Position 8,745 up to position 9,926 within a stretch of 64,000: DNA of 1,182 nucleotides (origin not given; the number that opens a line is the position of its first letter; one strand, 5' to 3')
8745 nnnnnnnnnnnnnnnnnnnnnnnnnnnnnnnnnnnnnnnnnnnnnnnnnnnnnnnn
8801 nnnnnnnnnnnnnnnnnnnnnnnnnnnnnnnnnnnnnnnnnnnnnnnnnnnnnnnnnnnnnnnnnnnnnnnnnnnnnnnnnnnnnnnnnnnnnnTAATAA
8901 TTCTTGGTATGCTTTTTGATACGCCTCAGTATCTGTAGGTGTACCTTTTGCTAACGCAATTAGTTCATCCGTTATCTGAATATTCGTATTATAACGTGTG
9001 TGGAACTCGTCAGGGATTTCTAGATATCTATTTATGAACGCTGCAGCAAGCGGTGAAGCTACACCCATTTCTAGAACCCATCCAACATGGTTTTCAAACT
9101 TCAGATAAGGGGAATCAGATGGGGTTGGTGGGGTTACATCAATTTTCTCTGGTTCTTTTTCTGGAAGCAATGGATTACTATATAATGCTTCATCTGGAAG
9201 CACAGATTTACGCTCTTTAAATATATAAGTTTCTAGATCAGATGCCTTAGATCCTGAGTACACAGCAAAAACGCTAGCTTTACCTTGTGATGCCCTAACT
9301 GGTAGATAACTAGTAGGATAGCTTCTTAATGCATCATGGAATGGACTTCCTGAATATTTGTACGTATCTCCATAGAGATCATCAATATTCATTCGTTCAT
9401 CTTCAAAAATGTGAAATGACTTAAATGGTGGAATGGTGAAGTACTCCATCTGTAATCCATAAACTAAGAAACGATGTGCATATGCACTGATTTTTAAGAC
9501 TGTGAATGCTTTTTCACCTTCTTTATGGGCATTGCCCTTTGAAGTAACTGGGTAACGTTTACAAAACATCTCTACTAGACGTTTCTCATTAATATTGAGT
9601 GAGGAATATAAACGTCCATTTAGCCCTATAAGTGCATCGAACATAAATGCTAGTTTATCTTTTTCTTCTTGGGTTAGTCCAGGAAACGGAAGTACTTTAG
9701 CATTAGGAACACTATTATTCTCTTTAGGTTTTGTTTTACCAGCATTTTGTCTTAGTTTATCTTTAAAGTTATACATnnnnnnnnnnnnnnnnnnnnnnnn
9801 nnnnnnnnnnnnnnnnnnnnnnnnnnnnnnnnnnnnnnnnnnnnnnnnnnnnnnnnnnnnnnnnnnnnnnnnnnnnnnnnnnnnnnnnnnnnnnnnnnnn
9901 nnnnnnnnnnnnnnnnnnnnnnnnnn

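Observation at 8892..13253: AT-rich block of twelve unannotatable early genes after the repeat region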

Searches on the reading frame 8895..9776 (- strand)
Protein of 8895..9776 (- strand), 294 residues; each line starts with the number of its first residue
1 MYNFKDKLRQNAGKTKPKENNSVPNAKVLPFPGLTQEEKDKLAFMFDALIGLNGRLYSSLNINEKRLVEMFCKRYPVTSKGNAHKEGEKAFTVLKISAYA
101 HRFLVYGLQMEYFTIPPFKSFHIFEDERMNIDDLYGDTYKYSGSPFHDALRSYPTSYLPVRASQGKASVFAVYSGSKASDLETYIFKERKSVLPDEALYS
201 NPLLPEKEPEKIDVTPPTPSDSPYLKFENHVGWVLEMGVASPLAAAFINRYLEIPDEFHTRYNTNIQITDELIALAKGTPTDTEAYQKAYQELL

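Call 10: search_protein_families(library=pfam, max_evalue=0.1, proteins=[window:8895-9776:-])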
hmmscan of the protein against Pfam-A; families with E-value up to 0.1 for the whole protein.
window:8895-9776:- (294 aa): 0 families

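Call 11: search_protein_families(library=phrogs, max_evalue=0.01, proteins=[window:8895-9776:-])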
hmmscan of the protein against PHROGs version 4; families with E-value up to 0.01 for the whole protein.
window:8895-9776:- (294 aa): 1 family
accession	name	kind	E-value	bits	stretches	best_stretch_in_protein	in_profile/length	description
phrog_8583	-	unknown function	1e-149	499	1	1-294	1-294/297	-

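Call 13: search_protein_families(library=padloc, max_evalue=0.1, proteins=[window:8895-9776:-])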
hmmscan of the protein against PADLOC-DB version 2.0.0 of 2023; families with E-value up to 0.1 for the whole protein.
window:8895-9776:- (294 aa): 0 families

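Call 29: search_solved_structures(query=window:8895-9776:-, max_evalue=1)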
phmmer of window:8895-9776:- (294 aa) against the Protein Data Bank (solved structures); distinct sequences matched with E-value up to 1: 0.

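Call 32: find_homologous_proteins(query=window:8895-9776:-, max_evalue=0.001)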
Query window:8895-9776:- (294 aa): 39 proteins with E <= 0.001 among 605 candidates.
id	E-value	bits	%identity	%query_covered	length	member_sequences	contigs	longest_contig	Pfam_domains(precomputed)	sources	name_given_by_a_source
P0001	2.6e-186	636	95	100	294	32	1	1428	-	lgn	-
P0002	1.8e-179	613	93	100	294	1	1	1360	-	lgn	-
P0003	2.4e-178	610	92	100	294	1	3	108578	-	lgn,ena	-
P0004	7.5e-178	608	93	100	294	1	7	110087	-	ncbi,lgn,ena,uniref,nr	ncbi:hypothetical protein [Escherichia phage EC148]|uniref:Uncharacterized protein n=1 Tax=Escherich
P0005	1.0e-177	608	93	100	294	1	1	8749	-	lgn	-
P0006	1.8e-177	607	92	100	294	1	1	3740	-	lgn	-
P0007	2.8e-177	606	92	100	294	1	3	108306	-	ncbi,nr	ncbi:hypothetical protein [Escherichia phage SUT_E520]|nr:hypothetical protein [Escherichia phage SU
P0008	5.5e-177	605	92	100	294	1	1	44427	-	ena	-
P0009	8.3e-177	605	92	100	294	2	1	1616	-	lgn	-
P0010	3.4e-176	603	92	100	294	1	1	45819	-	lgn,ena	-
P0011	4.1e-176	602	91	100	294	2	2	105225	-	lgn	-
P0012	4.5e-176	602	92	100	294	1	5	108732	-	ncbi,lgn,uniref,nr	ncbi:hypothetical protein [Escherichia phage EC104]|uniref:hypothetical protein n=1 Tax=Escherichia 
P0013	8.3e-176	601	92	100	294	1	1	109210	-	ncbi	ncbi:TPA: hypothetical protein ACWSYB_003969 [Escherichia coli]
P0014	2.1e-175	600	91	100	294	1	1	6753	-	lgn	-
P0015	2.7e-175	600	90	100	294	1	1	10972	-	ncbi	-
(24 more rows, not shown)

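Call 43: predict_structure(alignment_id=A1)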
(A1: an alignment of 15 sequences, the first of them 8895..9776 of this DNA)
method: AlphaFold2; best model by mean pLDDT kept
length: 294 residues; sequences in the alignment: 15
mean_pLDDT: 75.3   pTM: 0.76
mean pLDDT of the five models: 75.3, 74.2, 72.3, 71.3, 68.8
residues with pLDDT >= 90: 53; 70-90: 164; 50-70: 27; < 50: 50
segments of 3 or more residues with pLDDT < 50: 1-17, 163-167, 193-220
pLDDT, mean of each block of 10 residues (from residue 1): 44 48 74 88 91 86 90 78 70 85 87 80 79 72 80 80 51 79 79 43 38 38 79 87 93 92 87 88 88 90
secondary structure, 60 per line:
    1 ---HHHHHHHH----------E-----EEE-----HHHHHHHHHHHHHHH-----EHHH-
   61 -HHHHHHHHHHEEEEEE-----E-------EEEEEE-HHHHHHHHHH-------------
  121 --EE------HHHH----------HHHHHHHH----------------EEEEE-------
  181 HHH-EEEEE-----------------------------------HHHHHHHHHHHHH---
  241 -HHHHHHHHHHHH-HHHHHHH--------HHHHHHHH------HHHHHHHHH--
elements in order: H4-11 E28-30 H36-50 H62-71 E72-77 E91-96 H98-107 H131-134 H145-152 E169-173 E185-189 H225-237 H242-253 H255-261 H270-277 H284-292

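Call 61: fold_search(model_id=the predicted structure, library=viral)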
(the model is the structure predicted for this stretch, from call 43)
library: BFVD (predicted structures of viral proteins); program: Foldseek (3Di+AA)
matches with E <= 10: 88; with E <= 0.001: 11
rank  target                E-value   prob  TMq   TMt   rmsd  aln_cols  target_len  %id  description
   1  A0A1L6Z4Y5            7.6e-21  1.00  0.57  0.58  17.0       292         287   37  Uncharacterized protein [Klebsiella phage vB_Kpn_IME260]
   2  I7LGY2                9.3e-20  1.00  0.50  0.52  21.9       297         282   36  Uncharacterized protein [Yersinia phage phiR2-01]
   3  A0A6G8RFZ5            2.5e-17  1.00  0.54  0.53  15.7       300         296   28  Uncharacterized protein [Salmonella phage beppo]
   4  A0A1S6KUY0            9.4e-07  1.00  0.41  0.40  20.8       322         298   14  Uncharacterized protein [Providencia phage vB_PreS_PR1]
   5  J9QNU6                8.6e-06  1.00  0.40  0.28  11.8       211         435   16  Uncharacterized protein [Pectobacterium phage My1]
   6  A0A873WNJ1            8.6e-06  1.00  0.38  0.34  20.4       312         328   17  Uncharacterized protein [Providencia phage PSTCR5]
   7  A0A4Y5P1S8            5.6e-05  1.00  0.29  0.36  19.8       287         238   14  Uncharacterized protein [Pantoea phage vB_PagS_AAS21]
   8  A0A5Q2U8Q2            1.1e-04  1.00  0.29  0.34  17.3       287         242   13  (no name in the UniProt tables at hand)
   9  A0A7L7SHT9            4.5e-04  1.00  0.37  0.34  15.6       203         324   17  (no name in the UniProt tables at hand)
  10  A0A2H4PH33            4.5e-04  1.00  0.33  0.39  22.6       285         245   14  Uncharacterized protein [Klebsiella phage Sugarland]
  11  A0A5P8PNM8            4.8e-04  1.00  0.31  0.40  20.3       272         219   13  (no name in the UniProt tables at hand)
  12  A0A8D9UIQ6            3.9e-01  0.06  0.15  0.11  19.5       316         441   11  Nucleoprotein [Dioscorea composita virus 1]
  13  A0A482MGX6            9.1e-01  0.04  0.11  0.09  13.7       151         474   14  Haloacid dehydrogenase-like superfamily protein [Serratia phage MTx]
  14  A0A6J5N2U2            9.6e-01  0.02  0.09  0.11  16.3       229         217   10  Uncharacterized protein [uncultured Caudovirales phage]
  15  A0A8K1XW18            1.0e+00  0.02  0.09  0.07  17.2       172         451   18  (no name in the UniProt tables at hand)
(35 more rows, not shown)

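Call 77: search_protein_representatives(alignment_id=A1)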
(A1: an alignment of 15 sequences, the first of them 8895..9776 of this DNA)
Query: 15 sequences, 294 profile positions. Proteins with E-value up to 0.001 (for the whole library): 18; up to 1e-10: 15; up to 1e-30: 10. The best 18 are listed.
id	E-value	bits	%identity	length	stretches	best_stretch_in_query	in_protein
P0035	2.7e-127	440.5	-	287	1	1-293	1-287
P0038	2.3e-119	414.5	-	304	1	5-293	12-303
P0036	1.3e-117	408.7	-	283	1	1-292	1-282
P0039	8.3e-99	347.0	-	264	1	10-267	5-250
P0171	3.3e-79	282.7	-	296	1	6-293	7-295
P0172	1.6e-72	260.7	-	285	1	28-293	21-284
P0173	3.6e-68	246.4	-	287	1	1-288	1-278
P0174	1.4e-51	191.9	-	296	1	38-271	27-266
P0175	1.2e-44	169.2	-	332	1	29-243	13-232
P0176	8.8e-32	127.0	-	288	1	38-174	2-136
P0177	4.2e-28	114.9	-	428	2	40-176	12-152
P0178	1.9e-20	89.8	-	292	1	39-175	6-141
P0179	3.2e-19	85.8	-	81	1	17-89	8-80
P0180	1.0e-15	74.2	-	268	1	19-172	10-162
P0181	8.7e-12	61.3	-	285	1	38-222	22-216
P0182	4.5e-10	55.7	-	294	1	39-206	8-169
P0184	1.1e-05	41.4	-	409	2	48-133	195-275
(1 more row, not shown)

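Call 80: search_protein_families(library=pfam, max_evalue=0.01, proteins=[P0171, P0174, P0175, P0176, P0177, P0178, P0180, P0181, P0182, P0184])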
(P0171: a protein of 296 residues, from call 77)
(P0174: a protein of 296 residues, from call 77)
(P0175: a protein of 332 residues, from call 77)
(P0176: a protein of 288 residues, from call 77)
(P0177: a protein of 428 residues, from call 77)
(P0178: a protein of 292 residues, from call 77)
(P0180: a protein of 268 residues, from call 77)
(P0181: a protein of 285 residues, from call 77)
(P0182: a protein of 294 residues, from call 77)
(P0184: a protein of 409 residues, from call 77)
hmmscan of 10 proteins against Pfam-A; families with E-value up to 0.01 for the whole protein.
P0171 (296 aa): 0 families

P0174 (296 aa): 0 families

P0175 (332 aa): 0 families

P0176 (288 aa): 0 families

P0177 (428 aa): 0 families

P0178 (292 aa): 0 families

P0180 (268 aa): 0 families

P0181 (285 aa): 0 families

P0182 (294 aa): 0 families

P0184 (409 aa): 0 families

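Call 82: search_solved_structures(query=A5, max_evalue=10, show_alignments=2)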
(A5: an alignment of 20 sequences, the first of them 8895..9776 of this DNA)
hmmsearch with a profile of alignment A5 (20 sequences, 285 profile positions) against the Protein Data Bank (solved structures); distinct sequences matched with E-value up to 10: 2.
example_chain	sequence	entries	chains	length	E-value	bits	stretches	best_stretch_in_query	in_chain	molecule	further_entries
6gw3_D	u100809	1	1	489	0.0031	20.3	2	147-212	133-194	3,5,7-trioxododecanoyl-CoA synthase,3,5,7-trioxododecanoyl-CoA synthase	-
6y06_A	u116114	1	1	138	0.95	12.1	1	195-275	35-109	Moevan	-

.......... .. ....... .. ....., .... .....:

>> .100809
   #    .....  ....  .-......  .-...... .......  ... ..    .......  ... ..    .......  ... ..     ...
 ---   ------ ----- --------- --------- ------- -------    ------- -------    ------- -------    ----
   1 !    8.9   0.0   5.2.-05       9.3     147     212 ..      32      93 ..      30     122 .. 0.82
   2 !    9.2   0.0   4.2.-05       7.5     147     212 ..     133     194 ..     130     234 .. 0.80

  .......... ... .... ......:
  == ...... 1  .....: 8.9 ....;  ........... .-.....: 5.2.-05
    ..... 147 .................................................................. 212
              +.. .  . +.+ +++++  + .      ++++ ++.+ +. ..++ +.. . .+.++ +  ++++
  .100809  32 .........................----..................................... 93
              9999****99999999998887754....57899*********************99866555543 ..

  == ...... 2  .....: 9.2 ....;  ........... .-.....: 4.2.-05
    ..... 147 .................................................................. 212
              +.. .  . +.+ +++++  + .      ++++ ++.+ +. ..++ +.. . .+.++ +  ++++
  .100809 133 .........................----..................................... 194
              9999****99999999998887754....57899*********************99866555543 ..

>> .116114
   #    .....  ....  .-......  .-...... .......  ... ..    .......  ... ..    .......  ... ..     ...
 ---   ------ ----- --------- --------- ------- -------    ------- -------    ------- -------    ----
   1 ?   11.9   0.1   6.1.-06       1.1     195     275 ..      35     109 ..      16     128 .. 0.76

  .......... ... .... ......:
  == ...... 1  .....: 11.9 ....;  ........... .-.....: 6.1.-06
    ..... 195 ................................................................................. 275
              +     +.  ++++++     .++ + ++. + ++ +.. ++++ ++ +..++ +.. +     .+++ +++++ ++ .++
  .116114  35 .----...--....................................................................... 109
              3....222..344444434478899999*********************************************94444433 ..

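Call 83: search_protein_families(library=ncbifam, max_evalue=0.1, proteins=[window:8895-9776:-])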
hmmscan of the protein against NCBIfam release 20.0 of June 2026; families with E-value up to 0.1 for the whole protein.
window:8895-9776:- (294 aa): 0 families

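Call 107: fold_search(model_id=the predicted structure, library=pdb)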
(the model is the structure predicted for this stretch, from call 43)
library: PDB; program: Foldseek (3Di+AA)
matches with E <= 10: 57; with E <= 0.001: 0
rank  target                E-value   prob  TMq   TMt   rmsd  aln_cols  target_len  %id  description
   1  11qf_B                1.0e+00  0.04  0.13  0.13  18.7       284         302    6  I-PnoMI with solubilizing mutations (released 2026-03-25)
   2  6vph                  1.5e+00  0.03  0.09  0.09  17.3       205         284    7  TPX2 residues 7-20 fused to Aurora A residues 116-389 modified with cacodylate and in complex with AMP-PNP (released 2020-08-05)
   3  6bdb_A                2.3e+00  0.02  0.11  0.11  15.7       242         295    9  I-OnuI K227Y, D236A bound to A3G substrate (pre-cleavage complex) (released 2018-10-24)
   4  6bda_A                2.6e+00  0.02  0.12  0.12  22.7       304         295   10  Wild-type I-OnuI bound to A3G substrate (post-cleavage complex) (released 2018-10-24)
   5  11qf_A                2.7e+00  0.02  0.13  0.13  19.6       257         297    7  I-PnoMI with solubilizing mutations (released 2026-03-25)
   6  7c1p_C                3.0e+00  0.01  0.06  0.05  15.7        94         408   13  Crystal structure of the starter condensation domain of the rhizomide synthetase RzmA mutant H140V, R148A (released 2020-11-25)
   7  8qsz_B                3.8e+00  0.02  0.06  0.02  18.6        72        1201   11  Structure of s. pombe RNA polymerase II in complex with DSIF and Rat1/Rai1 (released 2024-10-23)
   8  8xcr                  4.0e+00  0.01  0.07  0.05  13.9        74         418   12  Cryo-EM structure of Glutamate dehydrogenase from Thermococcus profundus in complex with NADP and GLU in the initial sta (released 2023-12-27)
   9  2dbh_MODEL_1_A        4.3e+00  0.02  0.11  0.21  13.2        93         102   15  Solution structure of the carboxyl-terminal CARD-like domain in human TNFR-related death receptor-6 (released 2006-12-19)
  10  6ihg                  4.3e+00  0.01  0.09  0.12  11.9       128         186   14  N terminal domain of Mycobacterium avium complex Lon protease (released 2019-08-07)
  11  5esp_A                4.5e+00  0.01  0.13  0.13  19.8       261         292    7  Crystal Structure of LAGLIDADG Meganuclease I-PanMI with coordinated Calcium ions (released 2016-03-30)
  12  2ex5_A                5.1e+00  0.02  0.09  0.13  11.6        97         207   18  Group I Intron-encoded Homing Endonuclease I-CeuI Complexed With DNA (released 2006-05-23)
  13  8rpk_A                5.1e+00  0.01  0.08  0.04  15.4       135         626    9  AMP-forming Acetyl-CoA synthetase from Chloroflexota bacterium without bound ligand (released 2024-06-19)
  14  6bcn_A                5.4e+00  0.03  0.11  0.11  11.0        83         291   14  I-LtrI E184D bound to cognate substrate (pre-cleavage complex) (released 2018-10-24)
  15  7rcg_A                5.4e+00  0.01  0.08  0.08   8.2        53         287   11  I-OnuI_e-hPD1-f final stage reengineered variant of I-OnuI (released 2022-06-29)
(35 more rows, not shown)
